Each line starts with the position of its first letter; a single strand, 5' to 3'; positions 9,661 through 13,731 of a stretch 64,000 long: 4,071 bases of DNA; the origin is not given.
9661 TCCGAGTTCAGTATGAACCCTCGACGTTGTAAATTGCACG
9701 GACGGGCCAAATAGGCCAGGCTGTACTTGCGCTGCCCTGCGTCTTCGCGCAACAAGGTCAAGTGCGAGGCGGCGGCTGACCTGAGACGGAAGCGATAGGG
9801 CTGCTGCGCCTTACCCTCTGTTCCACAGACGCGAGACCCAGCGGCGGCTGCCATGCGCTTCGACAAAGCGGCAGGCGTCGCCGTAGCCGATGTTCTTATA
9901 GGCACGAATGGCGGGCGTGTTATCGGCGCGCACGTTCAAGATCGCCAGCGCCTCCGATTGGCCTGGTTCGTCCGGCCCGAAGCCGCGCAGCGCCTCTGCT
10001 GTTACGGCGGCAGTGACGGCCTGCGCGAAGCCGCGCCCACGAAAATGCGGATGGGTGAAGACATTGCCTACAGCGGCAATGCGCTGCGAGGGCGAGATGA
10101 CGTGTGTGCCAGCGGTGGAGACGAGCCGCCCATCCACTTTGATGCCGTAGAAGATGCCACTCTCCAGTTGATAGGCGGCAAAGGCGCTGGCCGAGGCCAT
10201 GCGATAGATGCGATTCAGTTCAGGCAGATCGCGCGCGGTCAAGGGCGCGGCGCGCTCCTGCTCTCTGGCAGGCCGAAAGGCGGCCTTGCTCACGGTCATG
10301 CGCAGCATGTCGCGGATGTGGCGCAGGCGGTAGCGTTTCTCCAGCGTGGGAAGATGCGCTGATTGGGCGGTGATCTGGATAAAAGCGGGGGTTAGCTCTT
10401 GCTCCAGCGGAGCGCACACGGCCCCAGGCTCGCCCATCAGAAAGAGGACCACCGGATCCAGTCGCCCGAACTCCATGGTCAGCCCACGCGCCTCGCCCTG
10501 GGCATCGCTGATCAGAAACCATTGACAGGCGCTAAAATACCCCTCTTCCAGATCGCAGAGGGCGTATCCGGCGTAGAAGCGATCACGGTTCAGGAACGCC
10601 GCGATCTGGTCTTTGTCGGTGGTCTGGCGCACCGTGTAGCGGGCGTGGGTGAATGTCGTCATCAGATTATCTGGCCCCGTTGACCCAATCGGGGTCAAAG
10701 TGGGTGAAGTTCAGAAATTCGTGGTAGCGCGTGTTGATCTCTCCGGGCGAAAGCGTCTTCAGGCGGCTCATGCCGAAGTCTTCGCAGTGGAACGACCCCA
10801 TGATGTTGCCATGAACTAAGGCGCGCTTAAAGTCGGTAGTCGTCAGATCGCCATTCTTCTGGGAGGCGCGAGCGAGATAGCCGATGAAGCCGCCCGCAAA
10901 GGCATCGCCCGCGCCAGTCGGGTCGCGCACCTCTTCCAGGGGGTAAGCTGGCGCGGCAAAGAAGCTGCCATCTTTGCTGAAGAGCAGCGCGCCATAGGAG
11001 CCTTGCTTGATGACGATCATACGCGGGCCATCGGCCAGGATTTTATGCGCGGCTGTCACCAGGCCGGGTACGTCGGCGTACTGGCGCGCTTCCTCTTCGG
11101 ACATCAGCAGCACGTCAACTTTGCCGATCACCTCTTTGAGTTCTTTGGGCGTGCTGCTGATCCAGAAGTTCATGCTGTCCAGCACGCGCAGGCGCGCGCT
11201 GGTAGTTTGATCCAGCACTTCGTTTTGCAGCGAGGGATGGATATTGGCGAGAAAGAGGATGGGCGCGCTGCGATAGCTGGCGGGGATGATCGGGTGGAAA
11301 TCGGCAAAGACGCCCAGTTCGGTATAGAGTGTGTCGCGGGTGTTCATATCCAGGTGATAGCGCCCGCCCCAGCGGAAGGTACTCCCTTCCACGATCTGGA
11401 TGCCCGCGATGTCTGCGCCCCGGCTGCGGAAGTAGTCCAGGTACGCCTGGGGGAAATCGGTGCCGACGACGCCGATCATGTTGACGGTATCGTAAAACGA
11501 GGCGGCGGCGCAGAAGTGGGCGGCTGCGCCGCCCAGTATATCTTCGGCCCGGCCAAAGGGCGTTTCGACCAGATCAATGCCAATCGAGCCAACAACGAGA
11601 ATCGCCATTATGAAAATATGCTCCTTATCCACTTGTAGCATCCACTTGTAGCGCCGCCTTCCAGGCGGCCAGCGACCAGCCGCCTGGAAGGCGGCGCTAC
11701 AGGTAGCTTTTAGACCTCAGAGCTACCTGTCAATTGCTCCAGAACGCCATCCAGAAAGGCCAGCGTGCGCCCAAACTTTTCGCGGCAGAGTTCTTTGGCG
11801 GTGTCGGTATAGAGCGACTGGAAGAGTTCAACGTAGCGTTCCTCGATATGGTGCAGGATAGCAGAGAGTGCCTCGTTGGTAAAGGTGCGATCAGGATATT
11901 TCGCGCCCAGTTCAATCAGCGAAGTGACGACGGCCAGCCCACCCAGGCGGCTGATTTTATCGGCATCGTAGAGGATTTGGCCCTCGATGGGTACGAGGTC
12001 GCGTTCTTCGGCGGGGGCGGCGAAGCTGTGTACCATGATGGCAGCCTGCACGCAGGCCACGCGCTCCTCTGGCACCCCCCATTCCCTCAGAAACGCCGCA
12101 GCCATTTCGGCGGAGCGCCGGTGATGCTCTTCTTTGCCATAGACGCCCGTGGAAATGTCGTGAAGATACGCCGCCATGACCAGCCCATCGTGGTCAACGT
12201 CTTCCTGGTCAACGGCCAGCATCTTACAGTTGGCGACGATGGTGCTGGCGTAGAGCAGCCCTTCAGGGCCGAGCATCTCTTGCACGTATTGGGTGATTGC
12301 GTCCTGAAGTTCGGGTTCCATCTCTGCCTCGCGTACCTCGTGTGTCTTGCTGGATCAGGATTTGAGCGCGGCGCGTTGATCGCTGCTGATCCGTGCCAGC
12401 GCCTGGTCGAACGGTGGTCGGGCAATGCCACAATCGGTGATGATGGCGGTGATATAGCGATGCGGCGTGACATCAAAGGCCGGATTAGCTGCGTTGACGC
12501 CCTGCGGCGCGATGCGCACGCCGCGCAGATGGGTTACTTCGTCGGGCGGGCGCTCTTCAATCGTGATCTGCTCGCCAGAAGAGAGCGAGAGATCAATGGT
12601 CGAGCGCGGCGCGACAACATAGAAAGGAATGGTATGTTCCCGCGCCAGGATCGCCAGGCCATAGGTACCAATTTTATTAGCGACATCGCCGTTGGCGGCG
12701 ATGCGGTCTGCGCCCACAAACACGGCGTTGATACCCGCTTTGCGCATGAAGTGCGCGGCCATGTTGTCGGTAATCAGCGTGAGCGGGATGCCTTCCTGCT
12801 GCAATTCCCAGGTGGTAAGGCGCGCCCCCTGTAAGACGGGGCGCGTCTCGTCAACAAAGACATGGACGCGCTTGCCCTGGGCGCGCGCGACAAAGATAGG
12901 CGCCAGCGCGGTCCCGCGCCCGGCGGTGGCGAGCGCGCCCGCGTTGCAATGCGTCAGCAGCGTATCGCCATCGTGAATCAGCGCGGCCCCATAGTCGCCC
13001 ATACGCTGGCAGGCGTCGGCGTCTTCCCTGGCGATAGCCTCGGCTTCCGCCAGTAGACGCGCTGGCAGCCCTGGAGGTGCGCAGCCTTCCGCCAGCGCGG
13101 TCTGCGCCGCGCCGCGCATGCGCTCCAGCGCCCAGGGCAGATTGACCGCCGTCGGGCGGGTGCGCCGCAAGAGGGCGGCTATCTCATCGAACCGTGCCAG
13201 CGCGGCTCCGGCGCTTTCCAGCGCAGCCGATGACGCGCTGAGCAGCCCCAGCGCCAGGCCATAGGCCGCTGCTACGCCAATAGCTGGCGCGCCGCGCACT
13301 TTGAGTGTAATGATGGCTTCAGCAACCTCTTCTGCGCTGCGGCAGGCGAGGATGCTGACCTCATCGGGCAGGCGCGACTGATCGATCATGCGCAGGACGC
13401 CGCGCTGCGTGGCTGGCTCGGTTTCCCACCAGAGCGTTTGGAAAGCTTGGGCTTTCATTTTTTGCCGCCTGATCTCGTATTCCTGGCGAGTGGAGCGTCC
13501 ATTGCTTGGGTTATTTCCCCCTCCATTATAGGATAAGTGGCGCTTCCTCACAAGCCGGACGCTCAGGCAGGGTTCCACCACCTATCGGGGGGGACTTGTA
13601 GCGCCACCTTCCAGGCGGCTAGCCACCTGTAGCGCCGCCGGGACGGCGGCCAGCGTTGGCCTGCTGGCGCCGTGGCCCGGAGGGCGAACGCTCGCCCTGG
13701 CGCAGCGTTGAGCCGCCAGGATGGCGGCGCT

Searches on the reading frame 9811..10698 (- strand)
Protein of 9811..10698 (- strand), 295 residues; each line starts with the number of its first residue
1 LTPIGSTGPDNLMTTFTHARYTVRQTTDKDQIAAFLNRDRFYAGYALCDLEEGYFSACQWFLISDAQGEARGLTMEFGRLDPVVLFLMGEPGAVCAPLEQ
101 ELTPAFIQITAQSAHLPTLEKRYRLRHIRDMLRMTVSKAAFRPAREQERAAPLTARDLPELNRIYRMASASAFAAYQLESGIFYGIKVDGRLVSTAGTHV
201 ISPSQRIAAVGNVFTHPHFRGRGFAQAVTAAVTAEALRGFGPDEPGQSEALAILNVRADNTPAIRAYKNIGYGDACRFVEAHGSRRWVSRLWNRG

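Call 96: search_protein_families(library=pfam, proteins=[window:9811-10698:-], max_evalue=0.00001)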
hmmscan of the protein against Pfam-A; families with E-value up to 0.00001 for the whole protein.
window:9811-10698:- (295 aa): 3 families
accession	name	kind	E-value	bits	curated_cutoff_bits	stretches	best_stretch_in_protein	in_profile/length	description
PF00583.31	Acetyltransf_1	-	1.3e-09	38.8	20.7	1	177-272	26-116/116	Acetyltransferase (GNAT) family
PF08445.16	FR47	-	2.4e-07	31.1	22.1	1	207-273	21-78/86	FR47-like protein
PF13508.13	Acetyltransf_7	-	6e-06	27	27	0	180-272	2-82/84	Acetyltransferase (GNAT) domain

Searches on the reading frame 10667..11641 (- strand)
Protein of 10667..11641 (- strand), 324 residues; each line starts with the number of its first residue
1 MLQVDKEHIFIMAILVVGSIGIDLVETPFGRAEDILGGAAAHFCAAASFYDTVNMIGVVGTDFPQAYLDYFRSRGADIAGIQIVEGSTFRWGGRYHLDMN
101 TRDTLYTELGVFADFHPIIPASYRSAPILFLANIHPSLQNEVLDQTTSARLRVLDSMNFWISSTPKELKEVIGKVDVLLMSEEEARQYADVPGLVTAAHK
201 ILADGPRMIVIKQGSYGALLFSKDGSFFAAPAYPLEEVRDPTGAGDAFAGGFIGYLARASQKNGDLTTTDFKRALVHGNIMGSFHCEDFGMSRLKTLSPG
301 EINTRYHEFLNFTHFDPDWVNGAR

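Call 18: search_protein_families(library=pfam, proteins=[window:10667-11641:-], max_evalue=0.001)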
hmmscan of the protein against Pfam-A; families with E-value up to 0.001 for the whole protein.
window:10667-11641:- (324 aa): 1 family
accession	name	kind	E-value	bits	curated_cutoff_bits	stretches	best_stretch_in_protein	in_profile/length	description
PF00294.29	PfkB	-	1.9e-27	96.8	25.8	1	31-290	30-294/302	pfkB family carbohydrate kinase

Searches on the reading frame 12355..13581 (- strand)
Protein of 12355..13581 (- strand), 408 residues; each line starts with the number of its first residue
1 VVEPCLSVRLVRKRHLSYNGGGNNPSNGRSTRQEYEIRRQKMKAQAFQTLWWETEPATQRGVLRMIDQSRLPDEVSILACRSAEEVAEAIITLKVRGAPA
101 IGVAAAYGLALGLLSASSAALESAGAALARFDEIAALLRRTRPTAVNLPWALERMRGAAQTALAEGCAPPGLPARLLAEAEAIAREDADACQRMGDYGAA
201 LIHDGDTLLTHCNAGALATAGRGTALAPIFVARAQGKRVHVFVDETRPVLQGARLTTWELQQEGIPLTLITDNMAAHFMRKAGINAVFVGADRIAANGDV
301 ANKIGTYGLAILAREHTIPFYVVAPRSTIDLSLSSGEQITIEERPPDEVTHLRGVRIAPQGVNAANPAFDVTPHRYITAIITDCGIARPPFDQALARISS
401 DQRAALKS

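Call 18: search_protein_families(library=pfam, proteins=[window:12355-13581:-], max_evalue=0.001)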
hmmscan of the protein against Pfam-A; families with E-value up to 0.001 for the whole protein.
window:12355-13581:- (408 aa): 1 family
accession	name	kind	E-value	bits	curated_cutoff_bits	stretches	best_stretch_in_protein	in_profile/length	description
PF01008.23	IF-2B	-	2e-88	296.7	22.4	1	94-389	1-280/280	Initiation factor 2 subunit family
